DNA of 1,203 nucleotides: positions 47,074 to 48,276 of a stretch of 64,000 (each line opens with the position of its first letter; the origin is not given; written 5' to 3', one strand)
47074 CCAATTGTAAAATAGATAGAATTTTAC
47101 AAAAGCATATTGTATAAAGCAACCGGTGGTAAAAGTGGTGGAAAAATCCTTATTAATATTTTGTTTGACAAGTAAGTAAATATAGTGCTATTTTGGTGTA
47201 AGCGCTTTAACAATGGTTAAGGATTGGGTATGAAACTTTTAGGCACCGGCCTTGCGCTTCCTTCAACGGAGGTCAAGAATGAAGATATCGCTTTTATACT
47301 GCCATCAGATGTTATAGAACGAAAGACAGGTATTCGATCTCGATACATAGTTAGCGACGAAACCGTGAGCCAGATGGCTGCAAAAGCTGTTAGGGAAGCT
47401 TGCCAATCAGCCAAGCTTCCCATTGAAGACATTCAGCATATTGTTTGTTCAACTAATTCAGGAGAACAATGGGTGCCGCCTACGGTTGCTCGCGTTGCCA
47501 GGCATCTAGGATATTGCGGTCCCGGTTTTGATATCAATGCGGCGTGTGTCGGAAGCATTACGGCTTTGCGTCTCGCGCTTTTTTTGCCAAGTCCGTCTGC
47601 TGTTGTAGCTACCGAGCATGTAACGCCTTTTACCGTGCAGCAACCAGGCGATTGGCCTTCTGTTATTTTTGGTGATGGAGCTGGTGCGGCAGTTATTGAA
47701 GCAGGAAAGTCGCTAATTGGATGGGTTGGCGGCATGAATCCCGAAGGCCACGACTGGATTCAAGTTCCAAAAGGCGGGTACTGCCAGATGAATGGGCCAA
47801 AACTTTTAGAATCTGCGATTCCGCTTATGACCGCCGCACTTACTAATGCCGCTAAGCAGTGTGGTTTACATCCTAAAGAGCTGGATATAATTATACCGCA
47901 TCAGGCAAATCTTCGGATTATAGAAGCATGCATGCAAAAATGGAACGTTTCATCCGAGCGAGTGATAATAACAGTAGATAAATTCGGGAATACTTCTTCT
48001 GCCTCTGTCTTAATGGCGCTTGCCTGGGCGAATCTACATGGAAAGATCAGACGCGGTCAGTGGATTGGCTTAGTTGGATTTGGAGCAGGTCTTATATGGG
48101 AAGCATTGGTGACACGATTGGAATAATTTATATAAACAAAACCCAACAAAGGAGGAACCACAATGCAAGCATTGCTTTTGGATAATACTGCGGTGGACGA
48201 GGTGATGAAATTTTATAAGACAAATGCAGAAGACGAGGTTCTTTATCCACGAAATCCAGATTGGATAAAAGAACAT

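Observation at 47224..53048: FabH-like condensing enzyme plus three tandem PaaK/CapK-like adenylating enzymes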

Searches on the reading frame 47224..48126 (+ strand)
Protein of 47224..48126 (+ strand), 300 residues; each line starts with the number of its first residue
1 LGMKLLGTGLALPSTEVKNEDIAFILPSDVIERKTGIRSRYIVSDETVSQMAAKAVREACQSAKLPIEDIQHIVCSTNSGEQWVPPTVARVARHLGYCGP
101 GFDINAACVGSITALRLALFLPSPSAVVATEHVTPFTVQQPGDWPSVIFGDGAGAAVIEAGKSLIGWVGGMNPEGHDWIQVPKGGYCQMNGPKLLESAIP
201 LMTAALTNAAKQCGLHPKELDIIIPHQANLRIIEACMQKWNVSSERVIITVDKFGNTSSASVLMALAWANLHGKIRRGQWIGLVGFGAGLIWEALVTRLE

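Call 4: search_protein_families(library=pfam, proteins=[window:47224-48126:+], max_evalue=0.01)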
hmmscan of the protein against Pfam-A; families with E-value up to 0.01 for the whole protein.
window:47224-48126:+ (300 aa): 3 families
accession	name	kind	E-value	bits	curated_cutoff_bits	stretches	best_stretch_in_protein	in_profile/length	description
PF08541.16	ACP_syn_III_C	-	9.4e-28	96.7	26.6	1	212-298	3-89/90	3-Oxoacyl-[acyl-carrier-protein (ACP)] synthase III C terminal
PF08545.16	ACP_syn_III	-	5.7e-06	26.6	24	1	102-162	1-65/80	3-Oxoacyl-[acyl-carrier-protein (ACP)] synthase III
PF00195.25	Chal_sti_synt_N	-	0.00023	21.1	27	1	32-160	83-223/225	Chalcone and stilbene synthases, N-terminal domain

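Call 5: search_protein_families(library=ncbifam, proteins=[window:47224-48126:+], max_evalue=0.01)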
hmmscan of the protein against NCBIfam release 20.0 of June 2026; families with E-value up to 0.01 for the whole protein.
window:47224-48126:+ (300 aa): 14 families
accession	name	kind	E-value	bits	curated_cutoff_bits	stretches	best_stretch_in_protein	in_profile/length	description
NF006829.0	PRK09352.1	subfamily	3.9e-60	203.5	249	1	2-298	4-320/322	beta-ketoacyl-ACP synthase 3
TIGR00747.1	fabH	subfamily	2.6e-56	191.1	292.1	1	2-298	2-321/322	beta-ketoacyl-ACP synthase III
NF004623.0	PRK05963.1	equivalog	2.6e-41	142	437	1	3-298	6-327/328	beta-ketoacyl-ACP synthase III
NF005541.0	PRK07204.1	equivalog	8.8e-41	140.3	402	2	3-162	5-173/329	beta-ketoacyl-ACP synthase III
NF006720.0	PRK09258.1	equivalog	9.1e-24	84.4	285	2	171-290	208-329/338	3-oxoacyl-ACP synthase III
NF005703.0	PRK07515.1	equivalog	2.5e-21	76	304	2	188-290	260-363/373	beta-ketoacyl-ACP synthase III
NF005308.0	PRK06840.1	equivalog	9.8e-21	74.1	315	2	3-118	5-125/339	3-oxoacyl-ACP synthase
NF003274.0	PRK04262.1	equivalog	2.9e-12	46.3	244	1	5-290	5-299/347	hydroxymethylglutaryl-CoA synthase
TIGR00748.1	HMG_CoA_syn_Arc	equivalog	1.9e-09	37.2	353.35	1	5-291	4-299/345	hydroxymethylglutaryl-CoA synthase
NF009519.0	PRK12880.1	equivalog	3.6e-09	36.4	436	1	33-160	44-177/353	beta-ketoacyl-ACP synthase III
NF005293.2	PRK06816.1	subfamily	2.2e-08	33.5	450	1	30-118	37-132/378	StlD/DarB family beta-ketosynthase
NF053539.1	resorcinol_DarB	exception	3.9e-06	26.3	550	0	32-98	41-112/377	dialkylresorcinol biosynthesis protein DarB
NF042429.2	DHPHCoAsyn_DpgA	equivalog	0.00012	21.1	425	0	49-96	71-117/350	3,5-dihydroxyphenylacetyl-CoA synthase DpgA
TIGR01930.1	AcCoA-C-Actrans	subfamily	0.0044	16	240.55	0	44-118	17-93/385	acetyl-CoA C-acyltransferase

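Call 6: search_solved_structures(query=window:47224-48126:+, show_alignments=2)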
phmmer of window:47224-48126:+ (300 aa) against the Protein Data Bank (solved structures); distinct sequences matched with E-value up to 0.001: 73 (the best 60 are shown).
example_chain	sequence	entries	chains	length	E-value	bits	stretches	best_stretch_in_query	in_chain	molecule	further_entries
2ebd_A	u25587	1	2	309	6.2e-47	163.8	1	1-298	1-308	3-oxoacyl-[acyl-carrier-protein] synthase 3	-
4nhd_A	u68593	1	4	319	1.9e-38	135.9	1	3-296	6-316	3-oxoacyl-[acyl-carrier-protein] synthase 3 protein 1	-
8vd9_A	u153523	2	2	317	5.3e-38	134.4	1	5-298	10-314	Beta-ketoacyl-[acyl-carrier-protein] synthase III 1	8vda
4ryb_A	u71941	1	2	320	9.3e-38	133.6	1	4-296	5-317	3-oxoacyl-[acyl-carrier-protein] synthase 3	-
1ub7_A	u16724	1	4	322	1.4e-37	133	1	5-296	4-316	3-oxoacyl-[acyl-carrier protein] synthase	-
4wzu_A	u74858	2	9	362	1e-35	127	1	5-294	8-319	3-oxoacyl-[acyl-carrier-protein] synthase 3 protein 2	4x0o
3il3_A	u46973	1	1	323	3.5e-35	125.2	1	2-298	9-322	3-oxoacyl-[acyl-carrier-protein] synthase 3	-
6x7r_A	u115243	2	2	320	5.7e-35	124.5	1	3-298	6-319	3-oxoacyl-[acyl-carrier-protein] synthase 3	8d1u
1hn9_A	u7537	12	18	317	6e-35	124.4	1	3-298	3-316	BETA-KETOACYL-ACYL CARRIER PROTEIN SYNTHASE III | 3-oxoacyl-[acyl-carrier-protein] synthase III | 3-oxoacyl-[acyl-carrier-protein] synthase 3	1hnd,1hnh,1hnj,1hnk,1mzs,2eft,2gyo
9ka2_A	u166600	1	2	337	7.4e-35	124.1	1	3-298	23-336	Beta-ketoacyl-[acyl-carrier-protein] synthase III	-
3il9_A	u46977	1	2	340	7.8e-35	124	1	3-298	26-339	3-oxoacyl-[acyl-carrier-protein] synthase 3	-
4ylt_A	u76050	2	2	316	8.3e-35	123.9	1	3-298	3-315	3-oxoacyl-[acyl-carrier-protein] synthase 3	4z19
4x9k_A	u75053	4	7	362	1.8e-34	122.8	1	5-294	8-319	3-oxoacyl-[acyl-carrier-protein] synthase 3 protein 2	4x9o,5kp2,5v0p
1ebl_A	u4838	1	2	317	3.5e-34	121.9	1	3-298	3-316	BETA-KETOACYL-ACP SYNTHASE III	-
1zow_A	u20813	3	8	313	5.6e-34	121.2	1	7-296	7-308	3-oxoacyl-[acyl-carrier-protein] synthase III | 3-oxoacyl-[acyl-carrier-protein] synthase 3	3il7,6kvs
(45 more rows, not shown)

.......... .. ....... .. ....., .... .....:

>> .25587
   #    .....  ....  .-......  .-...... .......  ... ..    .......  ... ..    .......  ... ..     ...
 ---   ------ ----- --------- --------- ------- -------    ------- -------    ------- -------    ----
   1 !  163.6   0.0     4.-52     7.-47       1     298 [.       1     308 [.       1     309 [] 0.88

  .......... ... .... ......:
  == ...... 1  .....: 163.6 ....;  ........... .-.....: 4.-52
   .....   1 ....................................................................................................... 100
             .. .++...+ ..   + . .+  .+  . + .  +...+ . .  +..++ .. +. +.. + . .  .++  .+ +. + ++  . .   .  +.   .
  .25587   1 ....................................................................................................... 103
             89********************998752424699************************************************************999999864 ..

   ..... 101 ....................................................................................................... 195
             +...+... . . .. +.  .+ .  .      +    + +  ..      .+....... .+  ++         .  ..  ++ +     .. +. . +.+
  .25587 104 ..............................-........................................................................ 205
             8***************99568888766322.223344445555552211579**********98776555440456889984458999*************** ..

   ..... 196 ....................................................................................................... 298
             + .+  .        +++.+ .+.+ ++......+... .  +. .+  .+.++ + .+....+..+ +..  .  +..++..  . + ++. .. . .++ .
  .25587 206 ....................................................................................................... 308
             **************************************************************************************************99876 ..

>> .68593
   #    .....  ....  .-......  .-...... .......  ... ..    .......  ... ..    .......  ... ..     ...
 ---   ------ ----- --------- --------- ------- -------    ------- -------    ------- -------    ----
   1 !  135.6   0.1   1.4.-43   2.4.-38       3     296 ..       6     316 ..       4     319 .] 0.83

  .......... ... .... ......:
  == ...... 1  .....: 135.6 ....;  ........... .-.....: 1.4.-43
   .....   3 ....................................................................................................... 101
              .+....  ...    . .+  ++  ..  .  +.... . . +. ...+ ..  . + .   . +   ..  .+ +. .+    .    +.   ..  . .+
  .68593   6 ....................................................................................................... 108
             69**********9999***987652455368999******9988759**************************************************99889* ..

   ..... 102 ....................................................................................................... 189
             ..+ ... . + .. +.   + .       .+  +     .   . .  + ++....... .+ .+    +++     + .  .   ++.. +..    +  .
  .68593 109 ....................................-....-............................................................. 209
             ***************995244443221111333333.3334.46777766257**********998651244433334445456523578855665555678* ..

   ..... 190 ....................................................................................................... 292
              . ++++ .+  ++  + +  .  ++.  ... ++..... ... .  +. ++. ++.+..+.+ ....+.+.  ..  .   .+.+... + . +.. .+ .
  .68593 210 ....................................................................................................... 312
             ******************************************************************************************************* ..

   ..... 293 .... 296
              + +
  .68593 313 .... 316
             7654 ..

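Call 22: find_homologous_proteins(query=window:47224-48126:+, max_evalue=1e-20)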
Query window:47224-48126:+ (300 aa): 7461 proteins with E <= 1e-20 among 8000 candidates; the best 120 are listed.
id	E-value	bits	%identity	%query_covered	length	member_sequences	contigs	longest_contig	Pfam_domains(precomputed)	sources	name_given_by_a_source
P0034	2.8e-198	676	100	99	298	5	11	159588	PF08545.17,PF08541.17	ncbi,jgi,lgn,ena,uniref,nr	ncbi:MAG: hypothetical protein A3G49_02400 [Candidatus Sungbacteria bacterium RIFCSPLOWO2_12_FULL_41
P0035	8.5e-156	536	78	99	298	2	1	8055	PF08545.17,PF08541.17,PF00195.26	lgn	-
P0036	1.0e-151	523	76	99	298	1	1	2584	PF08545.17,PF08541.17,PF00195.26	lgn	-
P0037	1.8e-151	522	77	99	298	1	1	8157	PF08545.17,PF08541.17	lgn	-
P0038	2.4e-151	521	77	99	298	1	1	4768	PF08545.17,PF08541.17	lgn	-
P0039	3.8e-150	518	75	99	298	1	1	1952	PF08545.17,PF08541.17,PF00195.26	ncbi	-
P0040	1.5e-149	516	75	99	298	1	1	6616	PF08545.17,PF08541.17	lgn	-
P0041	1.3e-148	513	75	99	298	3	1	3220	PF08545.17,PF08541.17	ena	-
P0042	8.5e-147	507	74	99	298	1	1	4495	PF08545.17,PF08541.17,PF00195.26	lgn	-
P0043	6.5e-146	504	73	99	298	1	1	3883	PF08545.17,PF08541.17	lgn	-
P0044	9.8e-145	500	74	99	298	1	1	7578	PF08545.17,PF08541.17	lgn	-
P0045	9.2e-143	493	73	99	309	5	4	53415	PF08541.17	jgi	-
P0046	5.0e-71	258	48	98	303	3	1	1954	PF08545.17,PF08541.17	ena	-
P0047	8.7e-68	247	46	99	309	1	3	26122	PF08545.17,PF08541.17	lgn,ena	-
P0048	4.8e-64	235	46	99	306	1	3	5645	PF08545.17,PF08541.17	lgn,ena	-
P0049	2.7e-47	180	37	99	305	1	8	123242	PF08545.17,PF08541.17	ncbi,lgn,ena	-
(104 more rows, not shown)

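Call 23: find_encoding_contigs(protein=P0047, flank=10000, max_places=1)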
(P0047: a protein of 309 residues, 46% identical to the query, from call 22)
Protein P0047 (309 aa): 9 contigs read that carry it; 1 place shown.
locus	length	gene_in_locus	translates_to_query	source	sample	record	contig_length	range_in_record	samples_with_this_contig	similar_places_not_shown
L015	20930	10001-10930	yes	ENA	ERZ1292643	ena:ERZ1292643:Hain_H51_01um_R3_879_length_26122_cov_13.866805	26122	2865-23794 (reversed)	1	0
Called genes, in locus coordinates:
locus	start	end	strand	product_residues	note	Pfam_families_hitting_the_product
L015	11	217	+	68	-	-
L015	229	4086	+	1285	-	-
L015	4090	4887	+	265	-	-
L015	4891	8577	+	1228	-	-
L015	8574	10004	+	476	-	-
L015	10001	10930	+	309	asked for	PF08545:ACP_syn_III, PF08541:ACP_syn_III_C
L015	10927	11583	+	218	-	-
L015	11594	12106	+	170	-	PF07486:Hydrolase_2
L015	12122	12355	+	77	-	-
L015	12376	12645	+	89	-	-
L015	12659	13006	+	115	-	-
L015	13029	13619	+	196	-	PF07087:DUF1353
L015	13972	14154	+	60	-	-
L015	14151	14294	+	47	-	-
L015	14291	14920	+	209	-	-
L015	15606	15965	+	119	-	-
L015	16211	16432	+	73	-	-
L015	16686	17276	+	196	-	-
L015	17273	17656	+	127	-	-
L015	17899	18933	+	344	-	PF18897:Gp3-like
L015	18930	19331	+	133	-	-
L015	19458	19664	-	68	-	-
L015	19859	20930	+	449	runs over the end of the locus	-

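Call 24: find_encoding_contigs(protein=P0049, flank=10000, max_places=1)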
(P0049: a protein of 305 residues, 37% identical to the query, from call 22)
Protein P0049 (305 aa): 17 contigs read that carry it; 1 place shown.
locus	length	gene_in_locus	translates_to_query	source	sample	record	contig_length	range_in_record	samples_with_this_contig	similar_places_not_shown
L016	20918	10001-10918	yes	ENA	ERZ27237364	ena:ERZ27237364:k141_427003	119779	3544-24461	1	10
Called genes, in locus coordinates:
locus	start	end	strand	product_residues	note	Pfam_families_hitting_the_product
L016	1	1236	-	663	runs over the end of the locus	PF00270:DEAD (faint), PF04851:ResIII, PF17757:UvrB_inter, PF27431:UvrB_3rd, PF00271:Helicase_C, PF12344:UvrB, PF02151:UVR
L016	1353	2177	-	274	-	PF08668:HDOD, PF01966:HD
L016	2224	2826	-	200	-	PF01121:CoaE, PF13238:AAA_18 (faint), PF13521:AAA_28 (weak)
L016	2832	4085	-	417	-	PF21710:Spt6_S1 (faint), PF00575:S1, PF23459:S1_RRP5 (weak), PF00575:S1, PF23459:S1_RRP5 (weak)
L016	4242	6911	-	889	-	PF02739:5_3_exonuc_N, PF01367:5_3_exonuc, PF00476:DNA_pol_A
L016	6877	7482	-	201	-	PF00072:Response_reg, PF03861:ANTAR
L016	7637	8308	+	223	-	PF00753:Lactamase_B, PF23023:Anti-Pycsar_Apyc1 (faint), PF12706:Lactamase_B_2 (weak)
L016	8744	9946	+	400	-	PF00698:Acyl_transf_1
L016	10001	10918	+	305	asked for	PF08545:ACP_syn_III, PF08541:ACP_syn_III_C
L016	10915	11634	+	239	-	PF00106:adh_short, PF08659:KR, PF13460:NAD_binding_10, PF13561:adh_short_C2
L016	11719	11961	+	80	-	PF00550:PP-binding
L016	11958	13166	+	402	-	PF00109:ketoacyl-synt, PF02801:Ketoacyl-synt_C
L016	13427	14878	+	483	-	PF03109:ABC1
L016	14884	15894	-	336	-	PF03446:NAD_binding_2, PF03807:F420_oxidored (weak), PF00393:6PGD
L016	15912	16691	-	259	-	PF00290:Trp_syntA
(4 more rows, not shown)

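Call 52: search_protein_families(library=pfam, proteins=[L015:8574-10004:+, L015:10927-11583:+, L015:229-4086:+, L015:4090-4887:+, L015:4891-8577:+, L015:17899-18933:+], max_evalue=0.05)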
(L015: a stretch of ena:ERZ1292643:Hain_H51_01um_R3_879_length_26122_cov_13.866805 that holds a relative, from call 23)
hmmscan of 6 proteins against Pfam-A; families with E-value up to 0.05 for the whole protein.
L015:8574-10004:+ (476 aa): 0 families

L015:10927-11583:+ (218 aa): 0 families

L015:229-4086:+ (1285 aa): 0 families

L015:4090-4887:+ (265 aa): 2 families
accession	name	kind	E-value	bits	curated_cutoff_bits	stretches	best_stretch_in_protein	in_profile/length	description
PF00754.31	F5_F8_type_C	-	0.013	16.1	28.2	1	19-70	3-54/127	F5/8 type C domain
PF22633.2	F5_F8_type_C_2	-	0.021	15.8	27.8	0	42-72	12-41/91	NedA-like, galactose-binding domain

L015:4891-8577:+ (1228 aa): 1 family
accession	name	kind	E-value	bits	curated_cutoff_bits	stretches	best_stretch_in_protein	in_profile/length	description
PF00041.27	fn3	-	0.0032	18.1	25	0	681-703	52-74/84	Fibronectin type III domain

L015:17899-18933:+ (344 aa): 1 family
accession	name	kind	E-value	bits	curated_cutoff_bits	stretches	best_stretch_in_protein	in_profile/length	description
PF18897.5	Gp3-like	-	2.7e-35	122.4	23.6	1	14-183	1-184/191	Recombination directionality factor-like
